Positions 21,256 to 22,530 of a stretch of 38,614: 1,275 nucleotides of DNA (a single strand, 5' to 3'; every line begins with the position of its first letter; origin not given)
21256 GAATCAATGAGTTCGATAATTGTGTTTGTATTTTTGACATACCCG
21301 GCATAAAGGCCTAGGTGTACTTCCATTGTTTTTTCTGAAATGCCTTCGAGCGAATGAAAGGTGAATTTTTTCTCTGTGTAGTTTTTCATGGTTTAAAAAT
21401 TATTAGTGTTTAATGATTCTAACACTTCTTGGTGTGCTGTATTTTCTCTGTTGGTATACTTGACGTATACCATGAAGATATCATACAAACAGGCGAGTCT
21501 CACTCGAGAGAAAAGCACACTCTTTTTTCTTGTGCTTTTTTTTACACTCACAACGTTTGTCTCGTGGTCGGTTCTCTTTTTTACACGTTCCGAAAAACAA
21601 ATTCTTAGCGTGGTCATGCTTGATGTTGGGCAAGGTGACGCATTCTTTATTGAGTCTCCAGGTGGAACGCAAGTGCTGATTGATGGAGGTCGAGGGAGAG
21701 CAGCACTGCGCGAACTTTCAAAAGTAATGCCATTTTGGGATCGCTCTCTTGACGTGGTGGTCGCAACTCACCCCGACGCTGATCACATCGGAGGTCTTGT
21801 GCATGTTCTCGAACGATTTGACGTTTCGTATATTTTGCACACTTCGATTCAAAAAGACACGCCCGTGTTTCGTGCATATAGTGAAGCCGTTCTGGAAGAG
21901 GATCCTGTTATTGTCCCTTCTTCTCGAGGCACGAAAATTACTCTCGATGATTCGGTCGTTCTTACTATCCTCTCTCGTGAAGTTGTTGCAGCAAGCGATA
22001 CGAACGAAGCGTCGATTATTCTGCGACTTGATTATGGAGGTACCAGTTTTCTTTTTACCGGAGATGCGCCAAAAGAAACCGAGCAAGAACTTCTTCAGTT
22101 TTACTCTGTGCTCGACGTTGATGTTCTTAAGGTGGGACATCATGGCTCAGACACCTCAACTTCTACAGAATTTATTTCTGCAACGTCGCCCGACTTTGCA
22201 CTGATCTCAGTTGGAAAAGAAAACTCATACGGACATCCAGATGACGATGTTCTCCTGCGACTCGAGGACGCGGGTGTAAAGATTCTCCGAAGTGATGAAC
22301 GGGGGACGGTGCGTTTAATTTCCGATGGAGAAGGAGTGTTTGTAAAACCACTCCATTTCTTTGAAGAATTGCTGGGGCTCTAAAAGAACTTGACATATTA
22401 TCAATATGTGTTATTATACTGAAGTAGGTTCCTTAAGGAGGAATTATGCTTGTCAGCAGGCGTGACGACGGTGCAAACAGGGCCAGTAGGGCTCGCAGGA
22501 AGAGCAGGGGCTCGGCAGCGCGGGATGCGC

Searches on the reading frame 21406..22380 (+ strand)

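Call 47: search_protein_families(library=pfam, proteins=[window:21406-22380:+], max_evalue=0.001)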
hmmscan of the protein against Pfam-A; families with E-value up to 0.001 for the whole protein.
window:21406-22380:+ (325 aa): 3 families
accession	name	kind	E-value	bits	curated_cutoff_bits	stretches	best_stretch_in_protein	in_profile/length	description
PF00753.33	Lactamase_B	-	4.7e-19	69.5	22.7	1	73-270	2-195/196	Metallo-beta-lactamase superfamily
PF12706.13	Lactamase_B_2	-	1.2e-07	32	27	1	88-244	1-165/200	Beta-lactamase superfamily domain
PF13483.12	Lactamase_B_3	-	0.0007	20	24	0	79-256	9-144/160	Beta-lactamase superfamily domain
